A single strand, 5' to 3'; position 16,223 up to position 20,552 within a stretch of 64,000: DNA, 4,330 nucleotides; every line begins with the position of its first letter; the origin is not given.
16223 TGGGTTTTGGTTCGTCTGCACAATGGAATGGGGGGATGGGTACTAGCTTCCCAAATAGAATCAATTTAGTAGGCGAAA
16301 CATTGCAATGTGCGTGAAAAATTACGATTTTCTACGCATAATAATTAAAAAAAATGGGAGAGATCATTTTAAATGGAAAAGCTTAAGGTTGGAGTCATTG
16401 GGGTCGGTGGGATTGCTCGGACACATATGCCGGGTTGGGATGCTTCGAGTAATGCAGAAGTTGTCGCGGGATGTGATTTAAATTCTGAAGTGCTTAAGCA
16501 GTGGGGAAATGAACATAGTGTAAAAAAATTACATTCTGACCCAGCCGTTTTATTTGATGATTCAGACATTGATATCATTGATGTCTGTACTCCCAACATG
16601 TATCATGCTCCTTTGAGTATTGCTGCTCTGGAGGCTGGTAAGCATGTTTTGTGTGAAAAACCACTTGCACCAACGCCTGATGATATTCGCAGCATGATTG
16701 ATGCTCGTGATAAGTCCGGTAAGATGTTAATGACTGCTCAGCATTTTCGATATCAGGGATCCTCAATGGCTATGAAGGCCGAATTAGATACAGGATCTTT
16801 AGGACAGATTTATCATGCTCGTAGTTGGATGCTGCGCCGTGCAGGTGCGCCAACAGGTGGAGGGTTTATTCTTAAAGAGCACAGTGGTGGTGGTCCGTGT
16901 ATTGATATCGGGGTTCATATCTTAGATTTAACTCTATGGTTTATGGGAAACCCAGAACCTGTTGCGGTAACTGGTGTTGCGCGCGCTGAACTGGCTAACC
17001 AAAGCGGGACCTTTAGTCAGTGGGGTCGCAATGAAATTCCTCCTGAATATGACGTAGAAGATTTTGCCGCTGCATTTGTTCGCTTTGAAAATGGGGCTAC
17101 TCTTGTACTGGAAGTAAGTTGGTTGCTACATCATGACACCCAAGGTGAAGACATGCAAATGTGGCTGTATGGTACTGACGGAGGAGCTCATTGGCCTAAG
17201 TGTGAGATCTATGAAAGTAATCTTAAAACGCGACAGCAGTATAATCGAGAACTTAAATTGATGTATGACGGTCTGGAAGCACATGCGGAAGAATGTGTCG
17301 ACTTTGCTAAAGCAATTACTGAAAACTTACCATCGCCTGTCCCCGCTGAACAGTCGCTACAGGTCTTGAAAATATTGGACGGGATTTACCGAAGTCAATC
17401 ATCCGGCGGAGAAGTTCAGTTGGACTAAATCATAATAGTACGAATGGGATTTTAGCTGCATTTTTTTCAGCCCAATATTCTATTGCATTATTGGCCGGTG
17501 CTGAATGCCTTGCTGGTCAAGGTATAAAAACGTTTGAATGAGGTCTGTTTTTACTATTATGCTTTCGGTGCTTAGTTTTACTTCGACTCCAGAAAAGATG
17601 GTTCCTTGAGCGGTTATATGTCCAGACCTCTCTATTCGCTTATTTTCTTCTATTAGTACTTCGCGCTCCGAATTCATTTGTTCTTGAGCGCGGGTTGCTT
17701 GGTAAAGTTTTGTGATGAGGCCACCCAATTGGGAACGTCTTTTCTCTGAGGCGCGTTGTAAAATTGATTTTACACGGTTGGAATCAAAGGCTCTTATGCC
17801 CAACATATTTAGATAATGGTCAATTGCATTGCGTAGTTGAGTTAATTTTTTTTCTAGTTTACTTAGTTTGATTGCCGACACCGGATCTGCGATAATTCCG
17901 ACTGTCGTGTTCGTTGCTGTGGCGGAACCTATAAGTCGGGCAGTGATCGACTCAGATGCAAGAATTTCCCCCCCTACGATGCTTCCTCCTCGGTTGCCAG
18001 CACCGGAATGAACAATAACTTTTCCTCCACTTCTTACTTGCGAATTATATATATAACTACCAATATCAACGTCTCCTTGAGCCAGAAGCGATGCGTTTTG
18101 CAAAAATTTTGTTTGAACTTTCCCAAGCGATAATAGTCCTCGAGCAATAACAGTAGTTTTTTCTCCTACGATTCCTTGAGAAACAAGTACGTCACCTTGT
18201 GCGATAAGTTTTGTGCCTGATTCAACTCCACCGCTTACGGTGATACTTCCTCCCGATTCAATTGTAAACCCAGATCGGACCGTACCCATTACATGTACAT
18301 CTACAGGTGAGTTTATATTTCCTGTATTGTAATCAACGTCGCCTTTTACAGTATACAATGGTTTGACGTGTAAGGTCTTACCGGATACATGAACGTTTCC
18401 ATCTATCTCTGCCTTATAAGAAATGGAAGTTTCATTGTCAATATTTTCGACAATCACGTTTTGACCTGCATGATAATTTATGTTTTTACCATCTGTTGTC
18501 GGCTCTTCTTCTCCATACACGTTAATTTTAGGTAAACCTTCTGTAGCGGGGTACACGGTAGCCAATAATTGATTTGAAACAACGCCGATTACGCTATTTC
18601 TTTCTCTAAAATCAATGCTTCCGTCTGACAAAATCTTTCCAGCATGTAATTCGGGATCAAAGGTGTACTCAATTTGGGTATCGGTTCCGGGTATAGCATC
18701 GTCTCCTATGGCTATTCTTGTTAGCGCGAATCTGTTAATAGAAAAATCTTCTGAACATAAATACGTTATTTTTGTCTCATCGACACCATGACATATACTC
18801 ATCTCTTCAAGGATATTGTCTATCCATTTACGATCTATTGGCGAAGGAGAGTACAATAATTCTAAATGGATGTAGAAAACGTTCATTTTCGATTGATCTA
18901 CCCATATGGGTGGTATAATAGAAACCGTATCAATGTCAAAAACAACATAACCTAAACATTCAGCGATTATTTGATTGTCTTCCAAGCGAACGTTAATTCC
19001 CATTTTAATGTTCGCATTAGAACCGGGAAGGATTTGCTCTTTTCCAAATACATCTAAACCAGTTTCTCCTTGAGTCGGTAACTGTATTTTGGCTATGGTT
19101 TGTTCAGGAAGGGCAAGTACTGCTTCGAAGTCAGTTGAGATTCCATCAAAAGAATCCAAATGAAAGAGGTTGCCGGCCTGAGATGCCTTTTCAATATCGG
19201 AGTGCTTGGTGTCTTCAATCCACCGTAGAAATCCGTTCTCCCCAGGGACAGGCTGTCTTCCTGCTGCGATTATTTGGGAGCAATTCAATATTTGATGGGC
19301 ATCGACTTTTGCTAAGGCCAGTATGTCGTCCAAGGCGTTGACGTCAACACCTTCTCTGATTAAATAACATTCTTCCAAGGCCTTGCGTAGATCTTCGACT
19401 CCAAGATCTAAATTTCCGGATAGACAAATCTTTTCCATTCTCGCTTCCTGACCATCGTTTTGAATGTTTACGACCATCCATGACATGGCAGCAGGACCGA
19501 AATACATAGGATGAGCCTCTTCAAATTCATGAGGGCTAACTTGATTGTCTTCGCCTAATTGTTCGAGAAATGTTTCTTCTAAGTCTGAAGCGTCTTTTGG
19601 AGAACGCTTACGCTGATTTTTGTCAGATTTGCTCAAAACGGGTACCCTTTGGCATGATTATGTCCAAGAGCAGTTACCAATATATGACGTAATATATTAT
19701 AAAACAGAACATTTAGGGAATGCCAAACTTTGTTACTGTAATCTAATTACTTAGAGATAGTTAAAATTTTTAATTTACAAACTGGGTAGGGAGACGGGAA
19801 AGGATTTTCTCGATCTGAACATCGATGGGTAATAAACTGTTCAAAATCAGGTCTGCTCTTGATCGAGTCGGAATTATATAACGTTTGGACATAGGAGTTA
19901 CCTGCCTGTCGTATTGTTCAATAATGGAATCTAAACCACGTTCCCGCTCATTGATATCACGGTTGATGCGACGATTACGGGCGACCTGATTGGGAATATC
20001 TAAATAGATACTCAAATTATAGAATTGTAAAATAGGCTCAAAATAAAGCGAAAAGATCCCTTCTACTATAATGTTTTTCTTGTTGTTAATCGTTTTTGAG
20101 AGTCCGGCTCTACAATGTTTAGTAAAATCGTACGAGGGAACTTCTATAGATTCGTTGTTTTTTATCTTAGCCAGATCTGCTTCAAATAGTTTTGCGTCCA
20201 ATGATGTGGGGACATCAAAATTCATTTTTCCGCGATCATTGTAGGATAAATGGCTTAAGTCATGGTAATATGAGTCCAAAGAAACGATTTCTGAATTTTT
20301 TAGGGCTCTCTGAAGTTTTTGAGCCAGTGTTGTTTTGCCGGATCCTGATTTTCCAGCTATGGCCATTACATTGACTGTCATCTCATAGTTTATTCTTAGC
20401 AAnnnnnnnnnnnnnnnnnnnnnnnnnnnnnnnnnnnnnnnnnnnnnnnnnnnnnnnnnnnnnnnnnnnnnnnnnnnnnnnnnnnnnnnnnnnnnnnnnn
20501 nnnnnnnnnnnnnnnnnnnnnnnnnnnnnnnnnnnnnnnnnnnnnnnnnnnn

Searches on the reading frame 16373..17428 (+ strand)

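Call 68: search_protein_families(library=pfam, proteins=[window:16373-17428:+], max_evalue=0.00001)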
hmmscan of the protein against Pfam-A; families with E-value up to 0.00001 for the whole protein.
window:16373-17428:+ (351 aa): 3 families
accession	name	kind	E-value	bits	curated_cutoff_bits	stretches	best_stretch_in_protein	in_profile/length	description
PF01408.29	GFO_IDH_MocA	-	2.2e-26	93.3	24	1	4-121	1-118/120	Oxidoreductase family, NAD-binding Rossmann fold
PF22725.1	GFO_IDH_MocA_C3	-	4e-23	82.2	27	1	133-272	3-123/124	GFO/IDH/MocA C-terminal domain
PF02894.22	GFO_IDH_MocA_C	-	6.4e-18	65.8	22.9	1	135-350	1-218/218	Oxidoreductase family, C-terminal alpha/beta domain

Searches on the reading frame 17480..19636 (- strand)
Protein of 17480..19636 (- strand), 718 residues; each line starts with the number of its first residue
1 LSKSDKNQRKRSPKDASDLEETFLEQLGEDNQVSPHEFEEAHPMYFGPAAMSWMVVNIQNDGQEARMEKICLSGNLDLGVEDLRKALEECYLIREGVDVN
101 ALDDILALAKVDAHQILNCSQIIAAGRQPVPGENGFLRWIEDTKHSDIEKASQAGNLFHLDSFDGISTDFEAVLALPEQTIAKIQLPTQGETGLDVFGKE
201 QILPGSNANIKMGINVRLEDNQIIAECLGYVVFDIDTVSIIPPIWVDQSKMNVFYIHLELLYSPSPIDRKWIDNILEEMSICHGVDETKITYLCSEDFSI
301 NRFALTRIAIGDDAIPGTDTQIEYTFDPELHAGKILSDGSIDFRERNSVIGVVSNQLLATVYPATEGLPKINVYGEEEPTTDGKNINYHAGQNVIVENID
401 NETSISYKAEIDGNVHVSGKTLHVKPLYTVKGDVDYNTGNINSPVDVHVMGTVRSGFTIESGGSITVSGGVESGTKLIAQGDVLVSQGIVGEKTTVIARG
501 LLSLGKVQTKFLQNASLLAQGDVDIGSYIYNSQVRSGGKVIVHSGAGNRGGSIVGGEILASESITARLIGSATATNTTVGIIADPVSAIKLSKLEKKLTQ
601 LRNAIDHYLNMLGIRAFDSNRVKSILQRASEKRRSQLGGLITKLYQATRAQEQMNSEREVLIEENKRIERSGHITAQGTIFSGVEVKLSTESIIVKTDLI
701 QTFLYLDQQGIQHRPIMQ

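Call 12: search_protein_families(library=pfam, proteins=[window:17480-19636:-], max_evalue=0.001)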
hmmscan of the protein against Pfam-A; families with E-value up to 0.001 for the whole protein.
window:17480-19636:- (718 aa): 3 families
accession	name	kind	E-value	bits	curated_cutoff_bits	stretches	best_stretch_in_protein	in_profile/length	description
PF03961.19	FapA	-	1.2e-49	169.8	31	1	426-709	1-270/272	Flagellar Assembly Protein A beta solenoid domain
PF20250.3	FapA_N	-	2.3e-44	151.3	27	2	245-418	4-176/178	Flagellar Assembly Protein A N-terminal region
PF03775.22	MinC_C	-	4.6e-05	23.8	33.2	1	450-487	3-40/102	Septum formation inhibitor MinC, C-terminal domain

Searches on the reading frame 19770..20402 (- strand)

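Call 12: search_protein_families(library=pfam, proteins=[window:19770-20402:-], max_evalue=0.001)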
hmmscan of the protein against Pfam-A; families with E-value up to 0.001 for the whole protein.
window:19770-20402:- (210 aa): 9 families
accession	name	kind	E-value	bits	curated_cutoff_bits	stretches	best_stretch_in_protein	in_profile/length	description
PF00485.24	PRK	-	5.1e-36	124.8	22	1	12-190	1-190/196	Phosphoribulokinase / Uridine kinase family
PF13238.12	AAA_18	-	7.6e-10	39.8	29.4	1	14-155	2-118/128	AAA domain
PF05729.18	NACHT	-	1.3e-05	25.6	26.7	1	12-45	2-36/167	NACHT domain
PF06414.18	Zeta_toxin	-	3.9e-05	23.6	22.3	0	13-43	19-50/199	Zeta toxin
PF13207.12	AAA_17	-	7.3e-05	23.5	27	0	17-37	2-21/136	AAA domain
PF03205.20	MobB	-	0.00019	21.8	26.6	0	12-39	1-28/133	Molybdopterin guanine dinucleotide synthesis protein B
PF13671.12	AAA_33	-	0.00027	21.7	27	1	14-51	3-39/143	AAA domain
PF13401.12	AAA_22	-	0.00038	21.2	27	1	11-46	6-38/130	AAA domain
PF01712.25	dNK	-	0.00081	19.6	27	0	14-155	2-154/203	Deoxynucleoside kinase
